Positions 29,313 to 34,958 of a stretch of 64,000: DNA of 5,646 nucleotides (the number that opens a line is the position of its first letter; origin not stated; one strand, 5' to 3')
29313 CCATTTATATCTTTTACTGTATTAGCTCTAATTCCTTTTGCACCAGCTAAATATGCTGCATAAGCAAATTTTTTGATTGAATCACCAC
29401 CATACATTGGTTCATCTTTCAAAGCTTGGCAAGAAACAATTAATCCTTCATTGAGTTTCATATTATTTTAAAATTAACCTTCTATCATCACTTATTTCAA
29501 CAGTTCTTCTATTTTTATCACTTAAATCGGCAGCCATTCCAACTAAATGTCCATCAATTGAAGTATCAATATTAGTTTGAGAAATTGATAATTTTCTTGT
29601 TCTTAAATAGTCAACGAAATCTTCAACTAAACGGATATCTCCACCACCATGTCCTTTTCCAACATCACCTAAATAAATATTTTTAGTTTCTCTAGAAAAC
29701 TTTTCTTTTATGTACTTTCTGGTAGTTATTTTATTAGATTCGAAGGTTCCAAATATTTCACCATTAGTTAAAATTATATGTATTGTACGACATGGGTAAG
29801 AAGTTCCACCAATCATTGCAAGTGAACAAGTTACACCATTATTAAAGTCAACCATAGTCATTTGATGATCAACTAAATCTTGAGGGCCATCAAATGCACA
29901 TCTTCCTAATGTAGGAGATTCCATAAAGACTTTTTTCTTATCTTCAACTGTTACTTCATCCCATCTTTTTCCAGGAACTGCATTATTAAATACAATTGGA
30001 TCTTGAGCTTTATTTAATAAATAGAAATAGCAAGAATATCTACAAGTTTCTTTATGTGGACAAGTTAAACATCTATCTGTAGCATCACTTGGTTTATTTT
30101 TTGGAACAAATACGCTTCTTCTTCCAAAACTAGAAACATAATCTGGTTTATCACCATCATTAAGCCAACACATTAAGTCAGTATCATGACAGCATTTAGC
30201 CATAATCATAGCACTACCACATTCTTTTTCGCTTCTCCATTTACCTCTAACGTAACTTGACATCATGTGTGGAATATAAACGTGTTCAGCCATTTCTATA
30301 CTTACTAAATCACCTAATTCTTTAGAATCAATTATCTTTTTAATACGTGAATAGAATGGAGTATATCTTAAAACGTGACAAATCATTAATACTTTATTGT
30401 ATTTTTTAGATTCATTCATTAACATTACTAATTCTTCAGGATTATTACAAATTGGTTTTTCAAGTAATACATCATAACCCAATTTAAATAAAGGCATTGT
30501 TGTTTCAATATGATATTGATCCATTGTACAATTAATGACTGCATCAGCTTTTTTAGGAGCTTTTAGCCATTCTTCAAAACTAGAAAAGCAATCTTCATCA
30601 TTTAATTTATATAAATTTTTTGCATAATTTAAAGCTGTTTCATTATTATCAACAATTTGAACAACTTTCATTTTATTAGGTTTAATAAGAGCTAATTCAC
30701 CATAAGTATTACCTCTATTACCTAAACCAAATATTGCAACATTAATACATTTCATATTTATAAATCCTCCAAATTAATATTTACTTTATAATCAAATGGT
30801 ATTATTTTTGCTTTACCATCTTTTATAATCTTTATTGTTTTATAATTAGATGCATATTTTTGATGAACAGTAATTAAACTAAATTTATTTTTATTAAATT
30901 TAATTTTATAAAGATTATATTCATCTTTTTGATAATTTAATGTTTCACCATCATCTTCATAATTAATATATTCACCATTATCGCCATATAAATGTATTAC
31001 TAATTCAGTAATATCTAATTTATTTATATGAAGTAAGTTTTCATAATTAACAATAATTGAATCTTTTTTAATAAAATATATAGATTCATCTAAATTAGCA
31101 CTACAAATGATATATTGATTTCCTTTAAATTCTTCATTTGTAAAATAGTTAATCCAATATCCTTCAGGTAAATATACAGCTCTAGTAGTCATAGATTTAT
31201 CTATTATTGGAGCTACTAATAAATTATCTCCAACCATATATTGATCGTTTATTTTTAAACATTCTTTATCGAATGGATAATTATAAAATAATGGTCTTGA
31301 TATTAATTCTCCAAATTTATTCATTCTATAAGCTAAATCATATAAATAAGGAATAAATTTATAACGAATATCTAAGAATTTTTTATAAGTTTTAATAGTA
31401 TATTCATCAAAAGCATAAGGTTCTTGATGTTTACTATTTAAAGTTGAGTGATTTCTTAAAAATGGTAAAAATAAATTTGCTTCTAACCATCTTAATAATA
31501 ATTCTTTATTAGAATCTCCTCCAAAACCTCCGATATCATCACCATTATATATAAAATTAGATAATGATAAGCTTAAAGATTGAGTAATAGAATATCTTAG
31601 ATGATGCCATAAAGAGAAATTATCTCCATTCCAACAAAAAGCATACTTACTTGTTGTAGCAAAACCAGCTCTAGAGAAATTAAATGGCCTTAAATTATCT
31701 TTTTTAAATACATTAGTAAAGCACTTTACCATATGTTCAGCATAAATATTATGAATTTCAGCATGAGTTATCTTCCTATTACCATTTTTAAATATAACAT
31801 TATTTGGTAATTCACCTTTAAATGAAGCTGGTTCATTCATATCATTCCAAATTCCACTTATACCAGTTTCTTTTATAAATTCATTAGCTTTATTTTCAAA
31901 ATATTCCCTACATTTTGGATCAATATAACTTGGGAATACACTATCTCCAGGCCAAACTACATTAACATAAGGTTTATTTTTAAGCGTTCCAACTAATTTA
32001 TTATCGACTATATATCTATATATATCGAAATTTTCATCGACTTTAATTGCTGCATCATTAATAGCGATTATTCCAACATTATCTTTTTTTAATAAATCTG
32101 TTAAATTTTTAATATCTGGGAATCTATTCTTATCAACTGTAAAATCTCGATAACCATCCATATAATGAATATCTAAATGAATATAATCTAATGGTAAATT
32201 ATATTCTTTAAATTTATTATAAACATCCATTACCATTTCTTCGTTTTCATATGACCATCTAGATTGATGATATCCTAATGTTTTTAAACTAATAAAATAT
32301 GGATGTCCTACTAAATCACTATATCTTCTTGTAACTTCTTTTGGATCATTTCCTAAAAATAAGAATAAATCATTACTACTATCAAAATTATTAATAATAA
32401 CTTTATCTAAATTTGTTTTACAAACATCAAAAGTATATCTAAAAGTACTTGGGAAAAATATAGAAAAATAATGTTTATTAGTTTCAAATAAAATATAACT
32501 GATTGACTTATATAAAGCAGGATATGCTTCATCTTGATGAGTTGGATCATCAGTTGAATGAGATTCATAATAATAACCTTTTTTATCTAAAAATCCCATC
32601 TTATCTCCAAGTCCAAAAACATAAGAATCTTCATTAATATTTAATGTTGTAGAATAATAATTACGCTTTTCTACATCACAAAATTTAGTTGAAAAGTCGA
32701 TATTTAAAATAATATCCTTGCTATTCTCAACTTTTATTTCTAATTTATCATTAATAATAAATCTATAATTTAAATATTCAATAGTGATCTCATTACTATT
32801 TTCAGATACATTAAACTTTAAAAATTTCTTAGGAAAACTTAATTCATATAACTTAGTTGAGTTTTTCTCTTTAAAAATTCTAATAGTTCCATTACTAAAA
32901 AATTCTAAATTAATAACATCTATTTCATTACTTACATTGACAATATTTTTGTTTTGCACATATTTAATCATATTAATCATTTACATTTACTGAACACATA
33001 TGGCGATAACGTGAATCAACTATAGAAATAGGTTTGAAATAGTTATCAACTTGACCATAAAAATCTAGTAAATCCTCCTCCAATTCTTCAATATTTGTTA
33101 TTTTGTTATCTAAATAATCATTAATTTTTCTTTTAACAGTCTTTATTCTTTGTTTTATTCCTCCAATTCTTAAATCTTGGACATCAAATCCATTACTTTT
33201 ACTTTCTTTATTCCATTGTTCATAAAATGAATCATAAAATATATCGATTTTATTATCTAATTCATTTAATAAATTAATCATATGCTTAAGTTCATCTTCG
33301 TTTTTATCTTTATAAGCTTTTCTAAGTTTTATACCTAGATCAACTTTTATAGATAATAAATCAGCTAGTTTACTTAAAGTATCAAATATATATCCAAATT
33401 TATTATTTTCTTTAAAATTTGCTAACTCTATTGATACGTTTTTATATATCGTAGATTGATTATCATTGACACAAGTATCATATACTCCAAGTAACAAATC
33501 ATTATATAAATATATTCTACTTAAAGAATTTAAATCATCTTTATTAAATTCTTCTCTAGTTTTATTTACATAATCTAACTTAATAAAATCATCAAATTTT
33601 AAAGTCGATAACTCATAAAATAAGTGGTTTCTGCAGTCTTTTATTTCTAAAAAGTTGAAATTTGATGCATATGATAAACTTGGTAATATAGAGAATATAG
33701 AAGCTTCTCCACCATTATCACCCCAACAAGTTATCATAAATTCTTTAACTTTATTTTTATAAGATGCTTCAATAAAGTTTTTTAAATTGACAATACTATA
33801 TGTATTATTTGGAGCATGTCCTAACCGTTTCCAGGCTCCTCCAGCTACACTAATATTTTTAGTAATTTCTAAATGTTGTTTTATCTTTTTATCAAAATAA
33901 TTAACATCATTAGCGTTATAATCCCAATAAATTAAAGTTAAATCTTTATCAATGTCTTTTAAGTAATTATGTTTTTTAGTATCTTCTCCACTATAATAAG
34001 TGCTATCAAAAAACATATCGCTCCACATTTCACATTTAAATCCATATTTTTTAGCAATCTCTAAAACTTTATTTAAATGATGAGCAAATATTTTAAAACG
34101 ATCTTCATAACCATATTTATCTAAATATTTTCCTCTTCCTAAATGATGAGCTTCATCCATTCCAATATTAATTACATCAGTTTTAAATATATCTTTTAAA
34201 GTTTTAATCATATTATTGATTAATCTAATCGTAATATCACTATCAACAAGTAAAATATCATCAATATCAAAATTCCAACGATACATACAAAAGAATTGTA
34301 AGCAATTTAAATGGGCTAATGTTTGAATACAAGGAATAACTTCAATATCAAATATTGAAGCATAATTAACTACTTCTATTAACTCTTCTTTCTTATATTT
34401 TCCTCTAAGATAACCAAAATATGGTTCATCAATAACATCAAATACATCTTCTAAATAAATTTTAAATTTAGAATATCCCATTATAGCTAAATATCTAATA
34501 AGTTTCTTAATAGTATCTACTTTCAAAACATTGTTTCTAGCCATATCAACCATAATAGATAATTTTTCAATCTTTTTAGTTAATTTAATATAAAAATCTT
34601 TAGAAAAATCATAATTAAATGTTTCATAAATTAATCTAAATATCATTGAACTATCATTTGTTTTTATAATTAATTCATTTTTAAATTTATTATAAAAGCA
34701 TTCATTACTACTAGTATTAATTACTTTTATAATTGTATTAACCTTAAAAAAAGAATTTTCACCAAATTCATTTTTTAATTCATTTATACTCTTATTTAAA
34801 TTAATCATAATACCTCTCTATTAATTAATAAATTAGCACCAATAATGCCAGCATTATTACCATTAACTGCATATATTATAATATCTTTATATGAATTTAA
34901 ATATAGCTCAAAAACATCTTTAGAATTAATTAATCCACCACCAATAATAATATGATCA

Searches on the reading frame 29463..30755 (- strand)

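Call 48: search_protein_families(library=pfam, proteins=[window:29463-30755:-], max_evalue=0.0001)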
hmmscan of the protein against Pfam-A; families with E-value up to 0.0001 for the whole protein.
window:29463-30755:- (430 aa): 3 families
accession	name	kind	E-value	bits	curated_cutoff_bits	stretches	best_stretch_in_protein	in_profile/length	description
PF01408.29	GFO_IDH_MocA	-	2.8e-15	57.5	24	1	4-125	1-118/120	Oxidoreductase family, NAD-binding Rossmann fold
PF22725.1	GFO_IDH_MocA_C3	-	5.1e-12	46.3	27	1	135-214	1-75/124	GFO/IDH/MocA C-terminal domain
PF02894.22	GFO_IDH_MocA_C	-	2.1e-06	28.1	22.9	1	139-421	1-218/218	Oxidoreductase family, C-terminal alpha/beta domain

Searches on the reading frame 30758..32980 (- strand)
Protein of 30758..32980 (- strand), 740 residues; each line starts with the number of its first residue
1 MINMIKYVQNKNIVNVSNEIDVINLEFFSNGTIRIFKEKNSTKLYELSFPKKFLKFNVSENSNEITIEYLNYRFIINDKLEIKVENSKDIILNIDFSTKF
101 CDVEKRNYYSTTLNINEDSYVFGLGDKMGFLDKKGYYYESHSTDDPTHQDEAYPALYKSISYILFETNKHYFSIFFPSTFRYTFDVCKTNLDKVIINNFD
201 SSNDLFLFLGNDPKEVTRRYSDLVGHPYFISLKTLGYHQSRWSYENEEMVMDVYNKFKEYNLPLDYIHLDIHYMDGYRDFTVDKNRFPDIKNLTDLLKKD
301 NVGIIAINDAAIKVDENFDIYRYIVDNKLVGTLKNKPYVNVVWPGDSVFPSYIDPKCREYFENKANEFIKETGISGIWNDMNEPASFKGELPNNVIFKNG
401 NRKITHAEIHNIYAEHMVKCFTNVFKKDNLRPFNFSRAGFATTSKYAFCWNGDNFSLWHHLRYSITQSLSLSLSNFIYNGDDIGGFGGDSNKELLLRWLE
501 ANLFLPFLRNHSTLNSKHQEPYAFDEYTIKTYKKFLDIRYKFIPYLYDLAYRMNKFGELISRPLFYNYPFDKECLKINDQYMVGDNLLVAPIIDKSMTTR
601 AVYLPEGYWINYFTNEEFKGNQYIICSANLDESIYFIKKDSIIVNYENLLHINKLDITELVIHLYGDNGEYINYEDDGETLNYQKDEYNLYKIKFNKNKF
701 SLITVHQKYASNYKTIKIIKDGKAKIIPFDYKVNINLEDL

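Call 48: search_protein_families(library=pfam, proteins=[window:30758-32980:-], max_evalue=0.0001)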
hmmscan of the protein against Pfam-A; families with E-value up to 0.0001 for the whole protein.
window:30758-32980:- (740 aa): 4 families
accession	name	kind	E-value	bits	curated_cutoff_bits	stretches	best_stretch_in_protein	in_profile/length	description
PF01055.32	Glyco_hydro_31_2nd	-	4.6e-95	319.2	23.5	1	231-549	5-328/328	Glycosyl hydrolases family 31 TIM-barrel domain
PF21365.3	Glyco_hydro_31_3rd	-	8.3e-24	84.3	24.4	1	558-643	2-87/87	Glycosyl hydrolase family 31 C-terminal domain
PF13802.12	Gal_mutarotas_2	-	6.8e-13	49.7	27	1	23-185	2-184/184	Glycosyl hydrolase 31 N-terminal galactose mutarotase-like domain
PF17137.9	DUF5110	-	3.1e-09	37.2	27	1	659-709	1-55/71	Domain of unknown function (DUF5110)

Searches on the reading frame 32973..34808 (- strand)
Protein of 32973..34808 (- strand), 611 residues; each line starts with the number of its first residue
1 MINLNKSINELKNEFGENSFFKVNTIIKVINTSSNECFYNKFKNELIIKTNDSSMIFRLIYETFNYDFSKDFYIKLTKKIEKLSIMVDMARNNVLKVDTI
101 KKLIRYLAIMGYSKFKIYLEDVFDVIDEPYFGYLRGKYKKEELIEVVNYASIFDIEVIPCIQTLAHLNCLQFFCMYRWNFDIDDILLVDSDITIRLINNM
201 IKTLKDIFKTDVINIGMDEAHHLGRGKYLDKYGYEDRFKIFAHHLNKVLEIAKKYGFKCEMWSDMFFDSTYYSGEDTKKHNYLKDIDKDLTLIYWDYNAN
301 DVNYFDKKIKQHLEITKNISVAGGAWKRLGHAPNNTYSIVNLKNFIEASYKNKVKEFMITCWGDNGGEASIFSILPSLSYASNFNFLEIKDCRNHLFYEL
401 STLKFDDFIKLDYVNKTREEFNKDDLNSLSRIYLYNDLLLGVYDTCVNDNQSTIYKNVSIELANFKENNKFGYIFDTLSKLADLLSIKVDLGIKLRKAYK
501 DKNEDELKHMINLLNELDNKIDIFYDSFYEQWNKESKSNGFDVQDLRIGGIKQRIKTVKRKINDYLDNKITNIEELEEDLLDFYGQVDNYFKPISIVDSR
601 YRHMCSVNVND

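Call 48: search_protein_families(library=pfam, proteins=[window:32973-34808:-], max_evalue=0.0001)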
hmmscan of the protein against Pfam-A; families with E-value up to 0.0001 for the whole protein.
window:32973-34808:- (611 aa): 2 families
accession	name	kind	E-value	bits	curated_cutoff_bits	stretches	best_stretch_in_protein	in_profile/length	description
PF18088.7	Glyco_H_20C_C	-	5.5e-50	170.4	27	1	406-589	1-188/194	Glycoside Hydrolase 20C C-terminal domain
PF00728.28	Glyco_hydro_20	-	2.5e-09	37.4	22.3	1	136-296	73-240/348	Glycosyl hydrolase family 20, catalytic domain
